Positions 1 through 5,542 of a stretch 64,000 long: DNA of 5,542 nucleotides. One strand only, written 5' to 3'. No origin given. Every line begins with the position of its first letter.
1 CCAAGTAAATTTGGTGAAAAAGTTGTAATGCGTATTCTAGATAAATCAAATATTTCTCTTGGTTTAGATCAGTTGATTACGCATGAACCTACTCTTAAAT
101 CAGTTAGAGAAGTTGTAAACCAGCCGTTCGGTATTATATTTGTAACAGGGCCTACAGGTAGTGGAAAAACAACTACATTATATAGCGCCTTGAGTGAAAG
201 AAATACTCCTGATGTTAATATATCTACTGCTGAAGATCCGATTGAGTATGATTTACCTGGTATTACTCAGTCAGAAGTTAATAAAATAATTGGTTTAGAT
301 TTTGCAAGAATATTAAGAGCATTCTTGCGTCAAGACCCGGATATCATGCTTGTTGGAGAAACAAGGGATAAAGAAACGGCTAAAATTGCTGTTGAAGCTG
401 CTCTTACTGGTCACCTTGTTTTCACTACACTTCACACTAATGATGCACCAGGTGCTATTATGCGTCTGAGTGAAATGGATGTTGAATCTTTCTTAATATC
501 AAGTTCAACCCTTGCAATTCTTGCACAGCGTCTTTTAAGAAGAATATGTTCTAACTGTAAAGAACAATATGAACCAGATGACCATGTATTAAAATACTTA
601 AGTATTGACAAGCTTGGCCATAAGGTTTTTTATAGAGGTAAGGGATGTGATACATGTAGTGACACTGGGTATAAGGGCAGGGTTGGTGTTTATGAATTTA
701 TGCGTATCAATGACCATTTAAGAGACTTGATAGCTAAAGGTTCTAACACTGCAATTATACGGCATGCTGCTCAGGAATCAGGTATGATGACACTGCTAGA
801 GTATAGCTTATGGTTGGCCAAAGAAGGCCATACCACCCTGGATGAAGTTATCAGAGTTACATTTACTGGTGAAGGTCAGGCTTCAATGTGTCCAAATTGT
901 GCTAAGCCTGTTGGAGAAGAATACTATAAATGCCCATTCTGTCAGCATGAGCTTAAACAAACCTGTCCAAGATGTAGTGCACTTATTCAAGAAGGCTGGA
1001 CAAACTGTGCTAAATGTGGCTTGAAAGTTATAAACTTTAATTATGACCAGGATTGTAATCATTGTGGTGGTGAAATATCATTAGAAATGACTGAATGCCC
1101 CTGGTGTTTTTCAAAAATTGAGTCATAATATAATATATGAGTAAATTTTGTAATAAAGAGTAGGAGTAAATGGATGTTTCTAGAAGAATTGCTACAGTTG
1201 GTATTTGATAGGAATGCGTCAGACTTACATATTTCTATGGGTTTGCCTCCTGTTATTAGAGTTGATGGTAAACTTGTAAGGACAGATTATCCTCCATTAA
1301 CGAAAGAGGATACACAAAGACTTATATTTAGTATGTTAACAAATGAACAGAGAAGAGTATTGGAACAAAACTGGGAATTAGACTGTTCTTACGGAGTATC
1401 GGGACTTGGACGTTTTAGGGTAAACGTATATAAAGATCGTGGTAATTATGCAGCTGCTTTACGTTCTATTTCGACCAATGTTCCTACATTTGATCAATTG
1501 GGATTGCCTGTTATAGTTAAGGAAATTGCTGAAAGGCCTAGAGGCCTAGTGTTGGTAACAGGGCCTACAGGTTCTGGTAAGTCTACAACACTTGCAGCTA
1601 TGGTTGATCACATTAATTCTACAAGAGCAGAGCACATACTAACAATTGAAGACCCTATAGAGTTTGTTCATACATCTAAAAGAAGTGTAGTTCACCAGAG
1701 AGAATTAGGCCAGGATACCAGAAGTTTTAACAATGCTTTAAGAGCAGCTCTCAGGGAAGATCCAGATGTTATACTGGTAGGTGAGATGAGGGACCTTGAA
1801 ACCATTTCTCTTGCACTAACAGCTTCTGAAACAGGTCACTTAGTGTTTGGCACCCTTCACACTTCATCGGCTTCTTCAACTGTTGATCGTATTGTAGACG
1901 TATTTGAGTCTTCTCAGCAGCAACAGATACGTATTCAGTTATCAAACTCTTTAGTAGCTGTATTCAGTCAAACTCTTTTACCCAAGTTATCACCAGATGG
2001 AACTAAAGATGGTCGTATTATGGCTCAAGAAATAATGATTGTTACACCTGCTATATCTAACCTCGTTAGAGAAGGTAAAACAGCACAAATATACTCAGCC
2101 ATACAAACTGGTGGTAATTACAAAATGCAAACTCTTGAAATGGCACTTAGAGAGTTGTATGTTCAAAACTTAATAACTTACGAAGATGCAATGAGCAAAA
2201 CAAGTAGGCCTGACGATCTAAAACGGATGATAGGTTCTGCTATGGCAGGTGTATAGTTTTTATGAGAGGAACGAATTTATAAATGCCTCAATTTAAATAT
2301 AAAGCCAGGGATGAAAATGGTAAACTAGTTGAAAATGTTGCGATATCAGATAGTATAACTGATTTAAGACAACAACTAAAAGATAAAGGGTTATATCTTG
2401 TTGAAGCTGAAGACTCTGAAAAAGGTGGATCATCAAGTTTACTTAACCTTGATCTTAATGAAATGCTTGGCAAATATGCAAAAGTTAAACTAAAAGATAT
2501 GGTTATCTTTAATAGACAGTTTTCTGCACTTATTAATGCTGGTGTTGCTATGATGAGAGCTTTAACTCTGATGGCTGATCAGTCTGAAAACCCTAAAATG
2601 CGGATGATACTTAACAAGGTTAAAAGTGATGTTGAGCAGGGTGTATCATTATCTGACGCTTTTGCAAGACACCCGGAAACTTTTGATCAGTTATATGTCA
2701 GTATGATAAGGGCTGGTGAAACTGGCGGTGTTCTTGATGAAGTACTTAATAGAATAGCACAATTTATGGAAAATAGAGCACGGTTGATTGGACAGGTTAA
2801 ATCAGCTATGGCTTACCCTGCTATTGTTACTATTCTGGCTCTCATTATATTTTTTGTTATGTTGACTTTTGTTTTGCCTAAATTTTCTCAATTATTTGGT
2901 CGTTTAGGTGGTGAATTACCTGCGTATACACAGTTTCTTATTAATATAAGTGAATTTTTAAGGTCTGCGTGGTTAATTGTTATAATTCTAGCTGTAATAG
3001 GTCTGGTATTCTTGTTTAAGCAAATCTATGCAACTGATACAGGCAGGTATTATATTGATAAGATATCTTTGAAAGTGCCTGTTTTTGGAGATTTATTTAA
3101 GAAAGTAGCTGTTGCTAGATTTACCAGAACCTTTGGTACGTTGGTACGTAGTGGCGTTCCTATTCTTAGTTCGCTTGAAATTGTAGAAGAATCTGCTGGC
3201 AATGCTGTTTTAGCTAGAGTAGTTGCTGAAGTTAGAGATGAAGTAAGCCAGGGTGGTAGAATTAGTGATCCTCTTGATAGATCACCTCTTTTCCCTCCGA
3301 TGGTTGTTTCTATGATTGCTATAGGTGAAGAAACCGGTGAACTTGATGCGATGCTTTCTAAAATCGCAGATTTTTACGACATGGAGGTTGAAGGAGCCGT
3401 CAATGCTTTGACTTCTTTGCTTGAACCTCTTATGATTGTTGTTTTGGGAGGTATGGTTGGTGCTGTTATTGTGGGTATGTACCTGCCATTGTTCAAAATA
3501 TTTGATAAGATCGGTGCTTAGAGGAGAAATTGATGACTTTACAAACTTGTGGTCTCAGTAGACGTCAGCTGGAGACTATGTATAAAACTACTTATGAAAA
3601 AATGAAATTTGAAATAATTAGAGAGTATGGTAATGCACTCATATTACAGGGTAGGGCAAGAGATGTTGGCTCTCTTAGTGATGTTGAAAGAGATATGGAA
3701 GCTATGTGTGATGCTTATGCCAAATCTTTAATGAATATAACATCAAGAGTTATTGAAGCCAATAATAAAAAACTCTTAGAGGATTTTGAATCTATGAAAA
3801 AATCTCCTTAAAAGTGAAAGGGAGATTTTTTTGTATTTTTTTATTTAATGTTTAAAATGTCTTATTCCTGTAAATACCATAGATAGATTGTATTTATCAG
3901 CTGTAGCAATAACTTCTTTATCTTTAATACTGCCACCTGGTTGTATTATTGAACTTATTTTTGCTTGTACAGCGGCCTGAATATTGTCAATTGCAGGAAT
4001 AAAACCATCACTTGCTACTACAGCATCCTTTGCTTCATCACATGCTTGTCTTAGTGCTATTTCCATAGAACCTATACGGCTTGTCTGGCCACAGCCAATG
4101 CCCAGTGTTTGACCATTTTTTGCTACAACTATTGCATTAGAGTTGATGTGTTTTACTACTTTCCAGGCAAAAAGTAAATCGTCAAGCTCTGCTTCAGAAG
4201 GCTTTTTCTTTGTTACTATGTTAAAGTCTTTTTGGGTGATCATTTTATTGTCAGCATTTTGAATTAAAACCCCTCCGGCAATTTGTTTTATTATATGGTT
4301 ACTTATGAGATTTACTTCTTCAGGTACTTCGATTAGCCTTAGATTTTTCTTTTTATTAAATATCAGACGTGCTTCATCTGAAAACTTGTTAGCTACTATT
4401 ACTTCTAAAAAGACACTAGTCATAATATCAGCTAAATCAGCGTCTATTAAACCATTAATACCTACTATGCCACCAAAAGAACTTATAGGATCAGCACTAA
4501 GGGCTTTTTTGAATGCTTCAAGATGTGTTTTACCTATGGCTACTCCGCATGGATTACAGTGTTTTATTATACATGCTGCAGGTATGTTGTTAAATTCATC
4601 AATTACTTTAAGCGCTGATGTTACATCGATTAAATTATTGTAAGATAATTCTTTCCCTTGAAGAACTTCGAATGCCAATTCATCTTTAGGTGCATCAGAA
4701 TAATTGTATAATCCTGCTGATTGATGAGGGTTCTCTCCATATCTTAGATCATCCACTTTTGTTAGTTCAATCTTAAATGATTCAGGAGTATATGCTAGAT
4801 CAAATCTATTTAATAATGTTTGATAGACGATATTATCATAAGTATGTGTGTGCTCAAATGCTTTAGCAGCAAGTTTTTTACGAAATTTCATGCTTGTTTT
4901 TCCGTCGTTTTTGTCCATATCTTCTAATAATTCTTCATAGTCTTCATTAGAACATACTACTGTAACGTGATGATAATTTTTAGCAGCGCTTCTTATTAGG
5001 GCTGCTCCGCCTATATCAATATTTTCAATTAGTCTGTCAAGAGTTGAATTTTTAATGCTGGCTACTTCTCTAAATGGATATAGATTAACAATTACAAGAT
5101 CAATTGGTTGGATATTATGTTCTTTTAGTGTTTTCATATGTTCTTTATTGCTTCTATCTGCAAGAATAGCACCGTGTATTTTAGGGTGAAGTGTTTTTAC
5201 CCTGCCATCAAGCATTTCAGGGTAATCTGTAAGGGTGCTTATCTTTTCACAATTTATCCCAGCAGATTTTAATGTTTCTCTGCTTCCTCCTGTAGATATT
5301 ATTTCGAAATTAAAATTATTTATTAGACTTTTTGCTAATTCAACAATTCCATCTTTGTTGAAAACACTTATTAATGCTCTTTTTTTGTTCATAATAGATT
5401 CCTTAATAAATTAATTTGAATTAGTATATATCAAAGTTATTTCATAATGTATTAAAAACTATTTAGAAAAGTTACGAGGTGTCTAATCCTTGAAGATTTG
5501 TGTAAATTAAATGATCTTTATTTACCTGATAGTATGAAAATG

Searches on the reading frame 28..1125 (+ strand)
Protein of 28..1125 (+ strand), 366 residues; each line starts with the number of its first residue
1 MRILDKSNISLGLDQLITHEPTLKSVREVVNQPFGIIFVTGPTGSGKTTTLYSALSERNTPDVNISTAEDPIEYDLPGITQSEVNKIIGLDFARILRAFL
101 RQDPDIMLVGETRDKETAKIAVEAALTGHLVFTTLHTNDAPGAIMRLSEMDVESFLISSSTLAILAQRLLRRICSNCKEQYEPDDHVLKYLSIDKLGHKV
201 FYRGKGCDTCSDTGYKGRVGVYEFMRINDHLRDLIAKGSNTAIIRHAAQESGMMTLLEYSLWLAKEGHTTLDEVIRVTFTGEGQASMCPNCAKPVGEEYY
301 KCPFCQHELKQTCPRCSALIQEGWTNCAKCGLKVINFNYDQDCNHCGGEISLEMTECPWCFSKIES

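Call 8: search_protein_families(library=pfam, proteins=[window:28-1125:+], max_evalue=0.001)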
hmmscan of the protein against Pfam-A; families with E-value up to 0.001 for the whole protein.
window:28-1125:+ (366 aa): 3 families
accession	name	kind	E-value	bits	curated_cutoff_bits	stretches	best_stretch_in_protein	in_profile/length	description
PF00437.27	T2SSE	-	1.3e-90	304.2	24.9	1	1-276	109-370/370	Type II/IV secretion system protein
PF12773.13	DZR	-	6.2e-07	29.9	27.3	1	288-331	1-45/45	Double zinc ribbon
PF13248.11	Zn_ribbon_3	-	0.0001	22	27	1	311-333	3-25/26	zinc-ribbon domain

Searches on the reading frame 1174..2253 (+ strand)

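Call 8: search_protein_families(library=pfam, proteins=[window:1174-2253:+], max_evalue=0.001)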
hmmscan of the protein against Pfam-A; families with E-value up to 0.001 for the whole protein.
window:1174-2253:+ (360 aa): 8 families
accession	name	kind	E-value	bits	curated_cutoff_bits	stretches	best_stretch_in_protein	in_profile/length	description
PF00437.27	T2SSE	-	1.1e-48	166.2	24.9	1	106-305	121-304/370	Type II/IV secretion system protein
PF13191.12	AAA_16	-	6.7e-06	27.1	32.6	1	121-266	23-122/167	AAA ATPase domain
PF13604.12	AAA_30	-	2e-05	24.9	27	1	115-210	10-102/191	AAA domain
PF13401.12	AAA_22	-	7.5e-05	23.5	27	1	122-205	4-93/130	AAA domain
PF25199.1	nSTAND_NTPase5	-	8.8e-05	22.8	34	1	116-163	34-81/145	Novel STAND NTPase 5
PF13555.12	AAA_29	-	0.00012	22.2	27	1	121-143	20-42/61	P-loop containing region of AAA domain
PF00004.35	AAA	-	0.0003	21.7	21.2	1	126-208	1-69/131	ATPase family associated with various cellular activities (AAA)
PF04851.21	ResIII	-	0.0005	20.5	22.5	1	118-246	19-152/164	Type III restriction enzyme, res subunit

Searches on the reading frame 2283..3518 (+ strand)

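Call 8: search_protein_families(library=pfam, proteins=[window:2283-3518:+], max_evalue=0.001)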
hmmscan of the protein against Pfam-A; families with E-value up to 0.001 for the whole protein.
window:2283-3518:+ (412 aa): 1 family
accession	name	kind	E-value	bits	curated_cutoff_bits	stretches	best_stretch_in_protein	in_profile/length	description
PF00482.28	T2SSF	-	2.4e-69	231.5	25.2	2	78-199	3-125/125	Type II secretion system (T2SS), protein F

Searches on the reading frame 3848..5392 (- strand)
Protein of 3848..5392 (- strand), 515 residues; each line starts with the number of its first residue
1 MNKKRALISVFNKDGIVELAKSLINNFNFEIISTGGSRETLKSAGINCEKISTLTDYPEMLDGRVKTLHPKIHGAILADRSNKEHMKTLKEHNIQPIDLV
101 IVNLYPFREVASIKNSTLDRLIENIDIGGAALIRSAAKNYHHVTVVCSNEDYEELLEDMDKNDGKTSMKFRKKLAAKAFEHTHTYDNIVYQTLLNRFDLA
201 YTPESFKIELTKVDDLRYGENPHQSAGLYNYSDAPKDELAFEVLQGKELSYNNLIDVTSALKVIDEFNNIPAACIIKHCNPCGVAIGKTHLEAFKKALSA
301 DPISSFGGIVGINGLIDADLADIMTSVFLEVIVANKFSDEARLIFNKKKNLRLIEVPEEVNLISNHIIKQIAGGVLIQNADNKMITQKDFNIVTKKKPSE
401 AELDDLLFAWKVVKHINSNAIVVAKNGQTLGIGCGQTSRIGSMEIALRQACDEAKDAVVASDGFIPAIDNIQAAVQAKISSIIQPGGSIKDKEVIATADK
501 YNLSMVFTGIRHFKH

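Call 8: search_protein_families(library=pfam, proteins=[window:3848-5392:-], max_evalue=0.001)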
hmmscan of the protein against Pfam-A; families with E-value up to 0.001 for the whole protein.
window:3848-5392:- (515 aa): 2 families
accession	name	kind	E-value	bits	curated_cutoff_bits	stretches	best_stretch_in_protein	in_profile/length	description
PF01808.24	AICARFT_IMPCHas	-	2.2e-116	389.1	25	1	136-448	1-310/311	AICARFT/IMPCHase bienzyme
PF02142.27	MGS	-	2.7e-21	75.9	24.1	1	15-130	1-93/94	MGS-like domain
